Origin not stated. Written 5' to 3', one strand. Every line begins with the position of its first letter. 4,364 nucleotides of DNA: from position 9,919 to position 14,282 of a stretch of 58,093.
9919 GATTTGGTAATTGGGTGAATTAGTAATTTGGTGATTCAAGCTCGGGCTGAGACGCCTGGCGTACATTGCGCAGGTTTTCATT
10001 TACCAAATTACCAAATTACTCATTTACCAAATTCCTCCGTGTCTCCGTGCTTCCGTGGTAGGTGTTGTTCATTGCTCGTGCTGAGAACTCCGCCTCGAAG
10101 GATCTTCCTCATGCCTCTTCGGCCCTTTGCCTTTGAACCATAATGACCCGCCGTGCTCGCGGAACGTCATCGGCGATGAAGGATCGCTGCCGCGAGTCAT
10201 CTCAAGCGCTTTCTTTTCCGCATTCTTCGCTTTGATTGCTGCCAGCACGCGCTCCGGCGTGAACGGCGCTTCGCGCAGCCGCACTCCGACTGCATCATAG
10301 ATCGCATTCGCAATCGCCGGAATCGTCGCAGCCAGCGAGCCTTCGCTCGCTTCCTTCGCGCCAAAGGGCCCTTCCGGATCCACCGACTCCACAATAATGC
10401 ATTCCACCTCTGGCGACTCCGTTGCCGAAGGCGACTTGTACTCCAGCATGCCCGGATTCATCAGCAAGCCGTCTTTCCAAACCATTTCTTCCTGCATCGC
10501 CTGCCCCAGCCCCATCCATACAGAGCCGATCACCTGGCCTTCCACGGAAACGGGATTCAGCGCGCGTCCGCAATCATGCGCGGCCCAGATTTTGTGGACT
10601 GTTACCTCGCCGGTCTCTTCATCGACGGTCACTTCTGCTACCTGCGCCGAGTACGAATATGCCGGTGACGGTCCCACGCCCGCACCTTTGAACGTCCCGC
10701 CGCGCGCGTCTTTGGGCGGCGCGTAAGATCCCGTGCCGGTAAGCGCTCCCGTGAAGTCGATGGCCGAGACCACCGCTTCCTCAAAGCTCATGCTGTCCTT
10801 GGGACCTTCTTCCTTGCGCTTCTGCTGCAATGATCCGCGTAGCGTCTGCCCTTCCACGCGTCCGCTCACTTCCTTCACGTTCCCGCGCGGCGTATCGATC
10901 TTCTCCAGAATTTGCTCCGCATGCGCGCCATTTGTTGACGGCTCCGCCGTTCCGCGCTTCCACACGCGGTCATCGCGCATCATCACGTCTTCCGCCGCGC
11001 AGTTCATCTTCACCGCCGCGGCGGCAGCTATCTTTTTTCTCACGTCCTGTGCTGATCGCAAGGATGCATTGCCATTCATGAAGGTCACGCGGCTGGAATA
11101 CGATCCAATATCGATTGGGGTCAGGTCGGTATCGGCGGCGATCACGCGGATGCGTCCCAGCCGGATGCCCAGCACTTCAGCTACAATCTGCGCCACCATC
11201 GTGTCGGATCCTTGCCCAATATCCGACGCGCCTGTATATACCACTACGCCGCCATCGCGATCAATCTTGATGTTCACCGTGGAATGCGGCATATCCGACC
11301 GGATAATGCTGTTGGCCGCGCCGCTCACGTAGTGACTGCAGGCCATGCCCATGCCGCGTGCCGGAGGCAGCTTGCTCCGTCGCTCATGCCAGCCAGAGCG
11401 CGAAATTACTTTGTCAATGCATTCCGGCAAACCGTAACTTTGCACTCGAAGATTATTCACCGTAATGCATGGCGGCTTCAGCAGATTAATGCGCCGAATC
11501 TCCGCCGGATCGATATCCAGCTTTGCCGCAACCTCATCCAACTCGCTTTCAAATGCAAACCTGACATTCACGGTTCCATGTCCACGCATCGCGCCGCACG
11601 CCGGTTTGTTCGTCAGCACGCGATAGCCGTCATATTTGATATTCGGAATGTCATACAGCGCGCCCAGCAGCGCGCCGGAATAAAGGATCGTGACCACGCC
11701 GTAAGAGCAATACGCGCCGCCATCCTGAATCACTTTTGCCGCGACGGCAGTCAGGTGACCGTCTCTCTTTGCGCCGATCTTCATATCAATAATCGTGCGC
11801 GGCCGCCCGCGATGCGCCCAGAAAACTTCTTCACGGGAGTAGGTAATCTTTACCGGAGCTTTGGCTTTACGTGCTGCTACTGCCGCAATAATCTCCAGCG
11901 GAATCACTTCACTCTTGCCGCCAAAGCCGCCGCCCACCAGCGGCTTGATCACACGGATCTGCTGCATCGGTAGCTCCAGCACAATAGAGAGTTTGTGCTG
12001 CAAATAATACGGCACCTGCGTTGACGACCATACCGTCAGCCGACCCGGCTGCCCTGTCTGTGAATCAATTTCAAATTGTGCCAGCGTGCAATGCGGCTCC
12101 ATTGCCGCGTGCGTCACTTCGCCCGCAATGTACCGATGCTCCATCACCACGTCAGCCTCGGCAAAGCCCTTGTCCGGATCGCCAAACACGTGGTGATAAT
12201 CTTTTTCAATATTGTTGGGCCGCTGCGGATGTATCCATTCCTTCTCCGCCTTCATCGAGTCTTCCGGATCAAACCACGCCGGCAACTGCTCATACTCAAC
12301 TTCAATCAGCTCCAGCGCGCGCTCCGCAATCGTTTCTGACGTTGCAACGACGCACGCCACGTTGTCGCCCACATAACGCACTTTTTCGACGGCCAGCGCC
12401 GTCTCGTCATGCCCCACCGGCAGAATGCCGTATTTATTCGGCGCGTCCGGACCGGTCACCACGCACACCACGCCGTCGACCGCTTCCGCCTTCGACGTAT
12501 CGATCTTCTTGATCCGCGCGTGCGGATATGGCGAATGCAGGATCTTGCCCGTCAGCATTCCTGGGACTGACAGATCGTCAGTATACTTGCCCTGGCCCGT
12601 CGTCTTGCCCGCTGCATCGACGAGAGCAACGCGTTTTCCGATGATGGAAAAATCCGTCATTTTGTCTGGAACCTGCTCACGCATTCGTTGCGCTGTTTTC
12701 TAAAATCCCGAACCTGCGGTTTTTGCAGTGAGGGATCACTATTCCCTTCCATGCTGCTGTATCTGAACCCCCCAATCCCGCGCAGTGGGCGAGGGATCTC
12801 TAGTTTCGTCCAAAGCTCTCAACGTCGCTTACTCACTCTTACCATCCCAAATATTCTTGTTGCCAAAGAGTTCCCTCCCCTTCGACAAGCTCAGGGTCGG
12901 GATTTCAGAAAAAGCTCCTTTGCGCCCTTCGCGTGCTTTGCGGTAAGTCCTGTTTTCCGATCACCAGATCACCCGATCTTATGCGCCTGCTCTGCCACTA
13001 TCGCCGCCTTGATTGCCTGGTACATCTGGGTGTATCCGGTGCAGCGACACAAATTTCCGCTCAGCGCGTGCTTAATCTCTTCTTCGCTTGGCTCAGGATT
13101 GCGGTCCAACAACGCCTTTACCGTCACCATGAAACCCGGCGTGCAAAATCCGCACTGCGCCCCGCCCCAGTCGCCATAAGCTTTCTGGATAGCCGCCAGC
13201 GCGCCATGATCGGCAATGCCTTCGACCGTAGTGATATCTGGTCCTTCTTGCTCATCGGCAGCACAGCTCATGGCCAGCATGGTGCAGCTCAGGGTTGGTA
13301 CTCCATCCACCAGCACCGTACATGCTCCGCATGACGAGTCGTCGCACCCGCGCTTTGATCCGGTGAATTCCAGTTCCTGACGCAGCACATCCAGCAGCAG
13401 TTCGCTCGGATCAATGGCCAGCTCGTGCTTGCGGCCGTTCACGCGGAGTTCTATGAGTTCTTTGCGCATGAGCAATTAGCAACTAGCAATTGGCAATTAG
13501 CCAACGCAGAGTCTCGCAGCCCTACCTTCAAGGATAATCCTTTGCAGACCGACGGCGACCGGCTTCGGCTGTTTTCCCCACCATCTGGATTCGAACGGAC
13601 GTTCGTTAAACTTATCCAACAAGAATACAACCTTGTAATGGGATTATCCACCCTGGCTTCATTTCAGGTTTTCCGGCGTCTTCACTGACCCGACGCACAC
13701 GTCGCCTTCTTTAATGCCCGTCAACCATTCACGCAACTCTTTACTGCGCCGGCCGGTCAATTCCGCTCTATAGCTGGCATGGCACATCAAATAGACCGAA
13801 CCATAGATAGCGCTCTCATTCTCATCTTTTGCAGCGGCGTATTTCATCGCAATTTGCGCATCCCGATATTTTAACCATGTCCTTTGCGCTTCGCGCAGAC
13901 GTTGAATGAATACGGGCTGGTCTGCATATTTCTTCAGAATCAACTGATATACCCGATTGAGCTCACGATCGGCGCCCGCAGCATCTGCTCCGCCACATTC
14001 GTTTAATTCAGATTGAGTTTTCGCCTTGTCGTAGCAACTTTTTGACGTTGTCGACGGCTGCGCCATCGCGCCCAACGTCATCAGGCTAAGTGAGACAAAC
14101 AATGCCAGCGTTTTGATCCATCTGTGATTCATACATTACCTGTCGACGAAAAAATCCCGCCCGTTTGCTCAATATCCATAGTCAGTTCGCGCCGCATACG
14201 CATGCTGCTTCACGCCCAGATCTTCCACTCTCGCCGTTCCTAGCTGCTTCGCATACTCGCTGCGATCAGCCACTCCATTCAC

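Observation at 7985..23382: Co-oriented aromatic acyl-CoA island pairing an HcrCAB-type molybdoenzyme with a BoxB-type oxygenase module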

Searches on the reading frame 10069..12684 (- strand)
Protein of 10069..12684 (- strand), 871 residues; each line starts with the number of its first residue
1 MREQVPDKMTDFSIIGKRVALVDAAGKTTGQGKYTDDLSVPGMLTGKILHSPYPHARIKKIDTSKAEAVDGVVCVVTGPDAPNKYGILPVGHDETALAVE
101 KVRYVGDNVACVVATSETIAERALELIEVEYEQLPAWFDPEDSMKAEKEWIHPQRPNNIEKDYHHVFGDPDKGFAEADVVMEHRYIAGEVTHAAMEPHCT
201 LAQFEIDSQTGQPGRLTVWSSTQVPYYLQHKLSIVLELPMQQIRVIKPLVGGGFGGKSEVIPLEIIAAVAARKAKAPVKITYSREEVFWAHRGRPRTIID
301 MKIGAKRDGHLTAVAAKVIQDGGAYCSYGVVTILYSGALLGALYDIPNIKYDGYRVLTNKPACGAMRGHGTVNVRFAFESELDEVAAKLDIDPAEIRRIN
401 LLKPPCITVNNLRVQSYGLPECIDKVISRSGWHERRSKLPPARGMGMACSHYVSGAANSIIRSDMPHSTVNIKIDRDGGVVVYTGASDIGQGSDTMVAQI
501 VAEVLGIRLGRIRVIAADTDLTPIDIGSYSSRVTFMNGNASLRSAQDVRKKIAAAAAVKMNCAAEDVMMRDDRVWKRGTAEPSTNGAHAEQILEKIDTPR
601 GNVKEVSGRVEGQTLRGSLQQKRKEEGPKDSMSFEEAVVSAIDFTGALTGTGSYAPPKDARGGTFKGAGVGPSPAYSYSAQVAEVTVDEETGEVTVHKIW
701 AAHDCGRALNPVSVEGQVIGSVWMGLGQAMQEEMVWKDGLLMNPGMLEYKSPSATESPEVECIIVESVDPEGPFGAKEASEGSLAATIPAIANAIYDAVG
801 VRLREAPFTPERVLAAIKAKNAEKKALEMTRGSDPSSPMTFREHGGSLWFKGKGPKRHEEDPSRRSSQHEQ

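Call 3: search_protein_families(library=pfam, proteins=[window:10069-12684:-])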
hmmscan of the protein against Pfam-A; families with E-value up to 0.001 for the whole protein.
window:10069-12684:- (871 aa): 3 families
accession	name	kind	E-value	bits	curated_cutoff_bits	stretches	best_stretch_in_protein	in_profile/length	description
PF02738.23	MoCoBD_1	-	8.3e-81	271.1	27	1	151-401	1-244/244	Molybdopterin cofactor-binding domain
PF20256.3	MoCoBD_2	-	5.3e-73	246.4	27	1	427-758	3-283/283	Molybdopterin cofactor-binding domain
PF01315.27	Ald_Xan_dh_C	-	1.3e-32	112.8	31.3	1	29-135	1-110/110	Aldehyde oxidase and xanthine dehydrogenase, a/b hammerhead domain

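Call 4: search_protein_families(library=ncbifam, proteins=[window:10069-12684:-])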
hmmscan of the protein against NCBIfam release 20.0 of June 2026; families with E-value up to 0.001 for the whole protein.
window:10069-12684:- (871 aa): 13 families
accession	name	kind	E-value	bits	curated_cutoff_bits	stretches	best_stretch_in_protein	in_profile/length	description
TIGR03194.1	4hydrxCoA_A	equivalog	5.4e-304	1010.4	994.55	2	19-582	1-559/746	4-hydroxybenzoyl-CoA reductase subunit alpha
NF043082.1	XdhA_XDHase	equivalog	1.1e-170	569.4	780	2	15-580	1-573/758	xanthine dehydrogenase subunit XdhA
NF007426.0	PRK09970.1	equivalog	3e-167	558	916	2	13-576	4-572/761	xanthine dehydrogenase molybdenum-binding subunit XdhA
TIGR03196.1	pucD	equivalog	7.7e-126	421.4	783.65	2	14-567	2-557/763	xanthine dehydrogenase subunit D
NF041018.1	glyceraldDH_alpha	equivalog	6.3e-122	408.4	790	2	14-577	2-568/741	glyceraldehyde dehydrogenase subunit alpha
TIGR03311.1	Se_dep_XDH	equivalog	7.7e-109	365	830.45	2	13-556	160-682/848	selenium-dependent xanthine dehydrogenase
NF041671.1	peri_hyde_PaoC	equivalog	1.3e-107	361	1180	2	10-593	13-570/735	aldehyde oxidoreductase molybdenum-binding subunit PaoC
NF040766.1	CODH_aero_grp5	exception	5.5e-107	358.9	950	2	14-582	4-583/785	aerobic carbon-monoxide dehydrogenase large subunit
TIGR03313.1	Se_sel_red_Mo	hypoth_equivalog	7.7e-106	354.8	1101.9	3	157-575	351-768/951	molybdopterin-dependent oxidoreductase Mo/Fe-S-binding subunit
NF045668.1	pterin_aldehy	equivalog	6.9e-100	335.5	1100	2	10-550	170-716/905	molybdopterin-dependent aldehyde oxidoreductase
TIGR02965.1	xanthine_xdhB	equivalog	2.8e-91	306.9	849.5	2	24-577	10-557/758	xanthine dehydrogenase molybdopterin binding subunit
TIGR02416.1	CO_dehy_Mo_lg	equivalog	2.8e-90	303.6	991.15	2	28-581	6-589/770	aerobic carbon-monoxide dehydrogenase large subunit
TIGR02969.1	mam_aldehyde_ox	subfamily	2e-49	168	1912.3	1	13-553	574-1103/1330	aldehyde oxidase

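Call 10: search_solved_structures(query=window:10069-12684:-, show_alignments=1, max_evalue=1e-30)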
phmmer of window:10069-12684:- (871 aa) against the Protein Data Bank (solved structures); distinct sequences matched with E-value up to 1e-30: 41.
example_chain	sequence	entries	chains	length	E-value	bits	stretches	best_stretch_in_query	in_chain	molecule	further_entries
1rm6_A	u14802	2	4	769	7.3e-239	798.7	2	8-583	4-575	4-hydroxybenzoyl-CoA reductase alpha subunit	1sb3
7dqx_A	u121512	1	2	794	2e-80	274.6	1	15-570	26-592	6-hydroxypseudooxynicotine dehydrogenase complex subunit gamma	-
1t3q_B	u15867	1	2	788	5.4e-79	269.9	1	25-579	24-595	quinoline 2-oxidoreductase large subunit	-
8uem_A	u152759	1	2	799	1.4e-77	265.2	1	29-566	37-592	Carbon monoxide dehydrogenase (Large chain), CoxL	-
1n5w_B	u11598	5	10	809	6.6e-71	243.1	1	23-579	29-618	Carbon monoxide dehydrogenase large chain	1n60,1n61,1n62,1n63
1zxi_B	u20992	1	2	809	8.3e-71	242.8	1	23-579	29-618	Carbon monoxide dehydrogenase large chain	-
5g5g_C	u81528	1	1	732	1.7e-70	241.8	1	11-555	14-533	PUTATIVE XANTHINE DEHYDROGENASE YAGS FAD-BINDING SUBUNIT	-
5g5h_C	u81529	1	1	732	2.1e-70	241.4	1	11-555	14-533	Aldehyde oxidoreductase molybdenum-binding subunit PaoC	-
1ffu_B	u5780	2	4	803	2.2e-66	228.2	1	28-574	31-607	CUTL, MOLYBDOPROTEIN OF CARBON MONOXIDE DEHYDROGENASE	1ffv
3hrd_A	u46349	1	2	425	4e-65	224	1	11-426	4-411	Nicotinate dehydrogenase large molybdopterin subunit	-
1sij_A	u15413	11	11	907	5.4e-65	223.6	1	11-547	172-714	Aldehyde oxidoreductase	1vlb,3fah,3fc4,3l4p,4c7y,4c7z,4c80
4zoh_A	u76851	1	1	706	8.1e-61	209.7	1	15-578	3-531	Putative oxidoreductase molybdopterin-binding subunit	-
2ckj_A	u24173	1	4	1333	1.3e-59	205.8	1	3-552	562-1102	XANTHINE OXIDOREDUCTASE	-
2e1q_A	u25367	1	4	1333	2e-59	205.1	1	3-552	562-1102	Xanthine dehydrogenase/oxidase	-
5y6q_C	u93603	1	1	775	3.2e-57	197.8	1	23-554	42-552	Aldehyde oxidase large subunit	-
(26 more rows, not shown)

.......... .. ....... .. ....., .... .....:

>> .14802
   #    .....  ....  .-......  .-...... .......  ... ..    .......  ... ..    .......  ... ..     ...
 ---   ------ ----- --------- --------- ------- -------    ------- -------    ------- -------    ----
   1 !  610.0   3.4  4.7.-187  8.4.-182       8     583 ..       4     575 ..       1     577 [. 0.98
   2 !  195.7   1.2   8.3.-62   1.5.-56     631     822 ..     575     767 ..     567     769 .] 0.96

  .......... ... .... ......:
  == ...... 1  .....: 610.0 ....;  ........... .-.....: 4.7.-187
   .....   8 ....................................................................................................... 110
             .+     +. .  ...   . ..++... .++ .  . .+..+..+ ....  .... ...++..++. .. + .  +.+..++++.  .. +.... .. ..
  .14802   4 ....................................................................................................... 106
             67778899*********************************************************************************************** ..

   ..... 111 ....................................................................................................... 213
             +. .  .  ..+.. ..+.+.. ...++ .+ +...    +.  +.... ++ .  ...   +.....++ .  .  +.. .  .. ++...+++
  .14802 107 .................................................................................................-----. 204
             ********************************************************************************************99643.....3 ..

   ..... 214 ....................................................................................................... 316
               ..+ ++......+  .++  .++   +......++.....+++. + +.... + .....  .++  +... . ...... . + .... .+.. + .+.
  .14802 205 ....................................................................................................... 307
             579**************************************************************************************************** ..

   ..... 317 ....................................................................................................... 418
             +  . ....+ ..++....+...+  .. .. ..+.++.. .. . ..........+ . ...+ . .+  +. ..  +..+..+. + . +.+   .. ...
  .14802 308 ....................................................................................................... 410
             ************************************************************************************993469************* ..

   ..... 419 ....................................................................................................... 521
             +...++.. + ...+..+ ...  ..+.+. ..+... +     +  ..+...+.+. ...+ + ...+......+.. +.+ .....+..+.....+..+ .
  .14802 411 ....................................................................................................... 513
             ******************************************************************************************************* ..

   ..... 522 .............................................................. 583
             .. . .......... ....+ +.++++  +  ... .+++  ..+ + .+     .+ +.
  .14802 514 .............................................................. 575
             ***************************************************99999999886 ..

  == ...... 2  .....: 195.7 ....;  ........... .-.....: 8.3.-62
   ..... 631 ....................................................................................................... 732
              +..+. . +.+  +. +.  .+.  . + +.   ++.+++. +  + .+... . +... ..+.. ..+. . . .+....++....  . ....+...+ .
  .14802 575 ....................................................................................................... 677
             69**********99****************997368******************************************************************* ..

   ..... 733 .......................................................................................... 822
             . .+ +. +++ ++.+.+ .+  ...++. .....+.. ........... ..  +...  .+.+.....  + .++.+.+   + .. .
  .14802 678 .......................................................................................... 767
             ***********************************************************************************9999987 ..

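Call 58: search_dna_similar(query=window:10069-12684:-, collection=plasmids, mode=protein, max_rows=25)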
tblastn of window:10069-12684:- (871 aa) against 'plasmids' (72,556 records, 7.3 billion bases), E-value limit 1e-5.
Records with a match: 1248; places in all: 2387; records where one place covers at least 80% of the query: 432.
Best place of each record, by identity: <60% 1248.
By first word of the organism name: Rhizobium 164; Sinorhizobium 155; Pseudosulfitobacter 108; Pantoea 94; Agrobacterium 40; Sulfitobacter 33; Azospirillum 30; Streptomyces 26; Ralstonia 24; Ensifer 21; and 150 more.
By predicted mobility (MOB-suite, as given by PLSDB): non-mobilizable 813; conjugative 298; mobilizable 137.
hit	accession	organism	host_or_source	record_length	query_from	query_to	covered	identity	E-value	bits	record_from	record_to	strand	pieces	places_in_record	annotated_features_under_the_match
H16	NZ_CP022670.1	Rhizobium leguminosarum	single cell,root nodules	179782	6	814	93%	36.5%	8e-105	364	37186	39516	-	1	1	xanthine dehydrogenase family protein molybdopterin-binding subunit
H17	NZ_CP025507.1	Rhizobium leguminosarum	Pisum sativum,pea nodule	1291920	6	814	93%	36.5%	8e-105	364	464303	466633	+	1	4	record has no annotation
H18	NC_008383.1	Rhizobium johnstonii 3841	-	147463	6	814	93%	36.4%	2e-104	363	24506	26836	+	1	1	xanthine dehydrogenase family protein molybdopterin-binding subunit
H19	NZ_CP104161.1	Rhizobium sp. CB3060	Leucaena leucocephala,cell culture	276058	6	814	93%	36.3%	3e-103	359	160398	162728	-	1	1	xanthine dehydrogenase family protein molybdopterin-binding subunit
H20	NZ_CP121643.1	Rhizobium sp. CC1099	Onobrychis viciifolia,cell culture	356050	11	814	92%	36.4%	2e-111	384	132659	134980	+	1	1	xanthine dehydrogenase family protein molybdopterin-binding subunit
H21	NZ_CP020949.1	Rhizobium sp. CIAT894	-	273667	11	814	92%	36.3%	1e-109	378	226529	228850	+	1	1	xanthine dehydrogenase family protein molybdopterin-binding subunit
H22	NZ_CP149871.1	Sinorhizobium medicae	Melilotus albus,Cell Culture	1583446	11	814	92%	36.1%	2e-123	419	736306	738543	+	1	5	none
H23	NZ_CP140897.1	Sinorhizobium medicae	Medicago lupulina,whole organism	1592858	11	814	92%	36.1%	2e-123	419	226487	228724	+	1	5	none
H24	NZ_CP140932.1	Sinorhizobium medicae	Medicago lupulina,whole organism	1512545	11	814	92%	36.0%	1e-121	413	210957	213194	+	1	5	none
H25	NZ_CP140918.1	Sinorhizobium medicae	Medicago lupulina,whole organism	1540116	11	814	92%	36.0%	1e-121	413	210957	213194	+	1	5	none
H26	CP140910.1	Sinorhizobium medicae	Medicago lupulina,whole organism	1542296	11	814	92%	36.0%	1e-121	413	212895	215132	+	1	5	xanthine dehydrogenase family protein molybdopterin-binding subunit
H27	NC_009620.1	Sinorhizobium medicae WSM419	-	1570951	11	814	92%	36.0%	2e-121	413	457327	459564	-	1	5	none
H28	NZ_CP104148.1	Sinorhizobium medicae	Trigonella foenum-graecum,cell culture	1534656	11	814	92%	36.0%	2e-121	413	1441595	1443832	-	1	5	none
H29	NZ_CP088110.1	Sinorhizobium medicae WSM1115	cell culture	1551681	11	814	92%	36.0%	2e-121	413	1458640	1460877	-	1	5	none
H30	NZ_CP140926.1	Sinorhizobium medicae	Medicago lupulina,whole organism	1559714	11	814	92%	36.0%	3e-121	412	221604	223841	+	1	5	none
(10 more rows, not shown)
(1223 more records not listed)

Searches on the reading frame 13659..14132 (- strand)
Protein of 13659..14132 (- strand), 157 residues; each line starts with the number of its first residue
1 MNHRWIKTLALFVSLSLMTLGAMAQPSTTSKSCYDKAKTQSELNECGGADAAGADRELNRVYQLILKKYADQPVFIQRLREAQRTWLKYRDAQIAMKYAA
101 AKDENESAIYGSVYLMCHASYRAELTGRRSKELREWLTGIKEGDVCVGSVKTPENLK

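Call 3: search_protein_families(library=pfam, proteins=[window:13659-14132:-])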
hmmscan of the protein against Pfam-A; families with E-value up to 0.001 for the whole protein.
window:13659-14132:- (157 aa): 1 family
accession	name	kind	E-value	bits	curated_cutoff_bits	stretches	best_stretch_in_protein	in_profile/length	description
PF07007.17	LprI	-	3.1e-20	72.9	22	1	33-133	1-106/106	Lysozyme inhibitor LprI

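Call 4: search_protein_families(library=ncbifam, proteins=[window:13659-14132:-])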
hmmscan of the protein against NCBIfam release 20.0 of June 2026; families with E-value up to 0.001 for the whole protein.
window:13659-14132:- (157 aa): 0 families
